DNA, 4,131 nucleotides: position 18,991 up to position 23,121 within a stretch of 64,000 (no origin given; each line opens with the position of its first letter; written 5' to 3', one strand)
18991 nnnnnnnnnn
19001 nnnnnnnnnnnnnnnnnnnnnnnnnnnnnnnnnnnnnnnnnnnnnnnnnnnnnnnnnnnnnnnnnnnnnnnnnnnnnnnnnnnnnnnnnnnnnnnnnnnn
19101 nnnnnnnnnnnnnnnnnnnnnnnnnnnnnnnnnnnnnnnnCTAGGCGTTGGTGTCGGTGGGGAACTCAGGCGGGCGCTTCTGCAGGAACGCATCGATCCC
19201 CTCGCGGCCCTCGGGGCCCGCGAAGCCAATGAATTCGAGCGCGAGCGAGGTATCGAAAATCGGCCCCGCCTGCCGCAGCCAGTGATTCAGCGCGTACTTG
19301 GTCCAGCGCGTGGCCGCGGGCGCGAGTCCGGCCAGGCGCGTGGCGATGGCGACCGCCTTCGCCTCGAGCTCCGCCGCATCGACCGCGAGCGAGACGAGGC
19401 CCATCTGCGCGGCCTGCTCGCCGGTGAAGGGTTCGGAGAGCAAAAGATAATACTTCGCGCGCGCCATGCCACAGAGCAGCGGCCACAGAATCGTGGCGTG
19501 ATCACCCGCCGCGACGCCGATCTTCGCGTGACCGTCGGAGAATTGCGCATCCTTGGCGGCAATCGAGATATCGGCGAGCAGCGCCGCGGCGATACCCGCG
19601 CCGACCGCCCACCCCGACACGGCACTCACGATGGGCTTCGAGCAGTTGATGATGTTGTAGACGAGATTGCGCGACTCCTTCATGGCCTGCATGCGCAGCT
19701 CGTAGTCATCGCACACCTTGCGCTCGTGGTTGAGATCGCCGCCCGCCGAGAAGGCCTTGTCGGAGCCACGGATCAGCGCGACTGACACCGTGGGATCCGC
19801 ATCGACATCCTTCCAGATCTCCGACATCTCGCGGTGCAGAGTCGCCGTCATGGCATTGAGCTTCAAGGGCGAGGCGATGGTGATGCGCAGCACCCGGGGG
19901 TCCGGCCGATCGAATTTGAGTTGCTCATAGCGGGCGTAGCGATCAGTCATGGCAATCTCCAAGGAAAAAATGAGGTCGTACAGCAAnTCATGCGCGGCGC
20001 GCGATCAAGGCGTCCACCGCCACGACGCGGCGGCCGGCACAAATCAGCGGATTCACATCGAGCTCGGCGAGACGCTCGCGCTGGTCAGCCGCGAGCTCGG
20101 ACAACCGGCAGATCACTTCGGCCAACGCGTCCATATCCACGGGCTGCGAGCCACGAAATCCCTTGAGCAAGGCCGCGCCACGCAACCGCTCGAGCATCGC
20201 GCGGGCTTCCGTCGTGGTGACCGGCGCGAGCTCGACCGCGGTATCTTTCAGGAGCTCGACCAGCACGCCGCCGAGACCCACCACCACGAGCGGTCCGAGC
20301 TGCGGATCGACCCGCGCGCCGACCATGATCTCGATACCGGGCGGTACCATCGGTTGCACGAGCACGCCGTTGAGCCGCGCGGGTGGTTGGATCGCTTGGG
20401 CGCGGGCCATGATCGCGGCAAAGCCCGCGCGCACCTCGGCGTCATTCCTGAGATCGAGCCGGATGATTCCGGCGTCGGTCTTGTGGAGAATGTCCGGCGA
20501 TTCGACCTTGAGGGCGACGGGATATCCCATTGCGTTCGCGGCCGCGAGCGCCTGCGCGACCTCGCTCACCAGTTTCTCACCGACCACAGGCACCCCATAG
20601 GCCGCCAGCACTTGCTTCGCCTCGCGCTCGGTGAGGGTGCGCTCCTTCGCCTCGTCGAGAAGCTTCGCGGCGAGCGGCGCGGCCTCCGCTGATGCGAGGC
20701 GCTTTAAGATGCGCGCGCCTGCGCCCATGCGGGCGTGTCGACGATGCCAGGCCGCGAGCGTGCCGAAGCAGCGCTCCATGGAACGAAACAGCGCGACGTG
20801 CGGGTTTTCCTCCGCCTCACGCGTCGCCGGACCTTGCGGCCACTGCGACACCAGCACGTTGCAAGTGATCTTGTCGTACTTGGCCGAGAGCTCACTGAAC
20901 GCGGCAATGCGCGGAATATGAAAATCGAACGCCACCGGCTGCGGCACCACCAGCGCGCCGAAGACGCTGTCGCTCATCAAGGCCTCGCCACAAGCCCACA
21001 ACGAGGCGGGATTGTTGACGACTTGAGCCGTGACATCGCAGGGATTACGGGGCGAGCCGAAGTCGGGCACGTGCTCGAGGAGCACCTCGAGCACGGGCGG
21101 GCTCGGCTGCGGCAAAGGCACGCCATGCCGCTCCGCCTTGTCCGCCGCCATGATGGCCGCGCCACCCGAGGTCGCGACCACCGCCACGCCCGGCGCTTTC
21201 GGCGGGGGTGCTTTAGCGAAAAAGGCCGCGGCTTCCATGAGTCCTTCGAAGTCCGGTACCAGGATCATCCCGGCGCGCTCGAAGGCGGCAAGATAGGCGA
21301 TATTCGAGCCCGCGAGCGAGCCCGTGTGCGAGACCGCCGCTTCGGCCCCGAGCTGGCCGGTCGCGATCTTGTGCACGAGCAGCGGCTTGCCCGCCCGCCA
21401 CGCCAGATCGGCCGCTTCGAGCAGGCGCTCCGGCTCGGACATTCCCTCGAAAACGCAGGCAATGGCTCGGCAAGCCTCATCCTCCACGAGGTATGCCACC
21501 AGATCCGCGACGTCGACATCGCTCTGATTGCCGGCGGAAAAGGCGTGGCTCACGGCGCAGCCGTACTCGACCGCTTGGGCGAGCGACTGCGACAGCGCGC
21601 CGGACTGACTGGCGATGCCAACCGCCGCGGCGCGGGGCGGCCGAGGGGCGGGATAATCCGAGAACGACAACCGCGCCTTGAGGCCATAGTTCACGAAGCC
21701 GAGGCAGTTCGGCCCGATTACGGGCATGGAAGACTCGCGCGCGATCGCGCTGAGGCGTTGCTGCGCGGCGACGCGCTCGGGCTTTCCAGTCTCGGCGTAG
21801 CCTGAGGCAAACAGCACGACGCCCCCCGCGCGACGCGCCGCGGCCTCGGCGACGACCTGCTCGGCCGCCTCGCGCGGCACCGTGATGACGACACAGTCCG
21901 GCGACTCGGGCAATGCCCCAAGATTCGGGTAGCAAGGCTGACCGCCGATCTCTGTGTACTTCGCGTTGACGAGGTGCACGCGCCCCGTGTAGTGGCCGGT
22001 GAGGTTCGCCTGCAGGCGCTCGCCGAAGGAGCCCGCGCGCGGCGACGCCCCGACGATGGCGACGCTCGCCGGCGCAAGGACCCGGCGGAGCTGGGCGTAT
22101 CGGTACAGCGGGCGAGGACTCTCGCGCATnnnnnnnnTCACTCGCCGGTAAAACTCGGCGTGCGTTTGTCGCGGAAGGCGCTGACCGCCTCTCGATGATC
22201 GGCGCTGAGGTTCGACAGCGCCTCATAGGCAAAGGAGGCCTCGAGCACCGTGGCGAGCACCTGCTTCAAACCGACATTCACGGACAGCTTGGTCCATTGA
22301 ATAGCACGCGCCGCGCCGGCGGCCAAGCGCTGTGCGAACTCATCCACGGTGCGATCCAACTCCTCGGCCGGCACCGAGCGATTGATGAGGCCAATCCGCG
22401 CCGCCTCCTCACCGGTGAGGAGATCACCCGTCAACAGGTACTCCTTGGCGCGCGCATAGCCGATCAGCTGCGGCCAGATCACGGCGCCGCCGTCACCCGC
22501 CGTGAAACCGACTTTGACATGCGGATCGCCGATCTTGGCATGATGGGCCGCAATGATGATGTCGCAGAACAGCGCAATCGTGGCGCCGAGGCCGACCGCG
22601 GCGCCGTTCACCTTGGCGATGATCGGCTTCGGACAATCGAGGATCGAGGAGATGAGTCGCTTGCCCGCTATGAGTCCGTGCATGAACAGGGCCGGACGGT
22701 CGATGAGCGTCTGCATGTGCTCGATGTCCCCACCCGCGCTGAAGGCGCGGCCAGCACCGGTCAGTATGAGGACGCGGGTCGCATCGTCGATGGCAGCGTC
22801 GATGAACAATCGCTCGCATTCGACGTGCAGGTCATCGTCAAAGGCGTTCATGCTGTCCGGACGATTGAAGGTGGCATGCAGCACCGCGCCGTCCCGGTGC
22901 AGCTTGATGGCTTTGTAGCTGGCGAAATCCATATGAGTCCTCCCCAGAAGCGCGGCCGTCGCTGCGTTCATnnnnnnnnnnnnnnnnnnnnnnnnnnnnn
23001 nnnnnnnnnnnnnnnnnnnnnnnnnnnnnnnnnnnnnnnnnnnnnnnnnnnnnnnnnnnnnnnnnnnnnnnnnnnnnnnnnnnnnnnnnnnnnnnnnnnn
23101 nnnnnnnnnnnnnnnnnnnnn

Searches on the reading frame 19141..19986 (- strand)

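Call 49: search_protein_families(library=pfam, proteins=[window:19141-19986:-], max_evalue=0.000001)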
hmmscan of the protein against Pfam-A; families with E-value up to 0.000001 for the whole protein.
window:19141-19986:- (281 aa): 2 families
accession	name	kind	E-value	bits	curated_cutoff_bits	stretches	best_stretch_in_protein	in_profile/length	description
PF00378.25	ECH_1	-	1.6e-44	152.6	27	1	32-275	6-248/251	Enoyl-CoA hydratase/isomerase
PF16113.10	ECH_2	-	6e-22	79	27.2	1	34-214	3-184/335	Enoyl-CoA hydratase/isomerase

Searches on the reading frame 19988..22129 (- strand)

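Call 49: search_protein_families(library=pfam, proteins=[window:19988-22129:-], max_evalue=0.000001)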
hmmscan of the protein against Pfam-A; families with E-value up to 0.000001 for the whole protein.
window:19988-22129:- (713 aa): 4 families
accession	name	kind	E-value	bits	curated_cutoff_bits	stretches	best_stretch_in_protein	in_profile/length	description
PF13549.11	ATP-grasp_5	-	1.8e-76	256.8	27.6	1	494-709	5-219/221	ATP-grasp domain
PF13607.11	Succ_CoA_lig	-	3.7e-36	124.3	27.4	1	169-304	3-138/138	Succinyl-CoA ligase like flavodoxin domain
PF13380.12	CoA_binding_2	-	1.8e-23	83.6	22.8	1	22-146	2-114/116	CoA binding domain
PF02629.25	CoA_binding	-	2.2e-10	41.6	22.3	1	21-110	4-97/97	CoA binding domain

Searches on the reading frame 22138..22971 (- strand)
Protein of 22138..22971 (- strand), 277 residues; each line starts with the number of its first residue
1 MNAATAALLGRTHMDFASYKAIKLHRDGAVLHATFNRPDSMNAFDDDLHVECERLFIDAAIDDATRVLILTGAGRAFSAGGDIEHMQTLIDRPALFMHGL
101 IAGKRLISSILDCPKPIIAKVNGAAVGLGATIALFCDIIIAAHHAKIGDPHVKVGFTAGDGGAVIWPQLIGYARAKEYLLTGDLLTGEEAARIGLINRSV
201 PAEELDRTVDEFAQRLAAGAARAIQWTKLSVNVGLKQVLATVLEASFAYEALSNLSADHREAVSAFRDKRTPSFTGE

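Call 49: search_protein_families(library=pfam, proteins=[window:22138-22971:-], max_evalue=0.000001)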
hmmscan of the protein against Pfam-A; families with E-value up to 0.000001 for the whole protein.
window:22138-22971:- (277 aa): 2 families
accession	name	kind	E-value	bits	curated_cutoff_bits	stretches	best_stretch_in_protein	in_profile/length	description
PF00378.25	ECH_1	-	2.8e-52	178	27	1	28-276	4-250/251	Enoyl-CoA hydratase/isomerase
PF16113.10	ECH_2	-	1.3e-24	87.8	27.2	1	32-217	3-189/335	Enoyl-CoA hydratase/isomerase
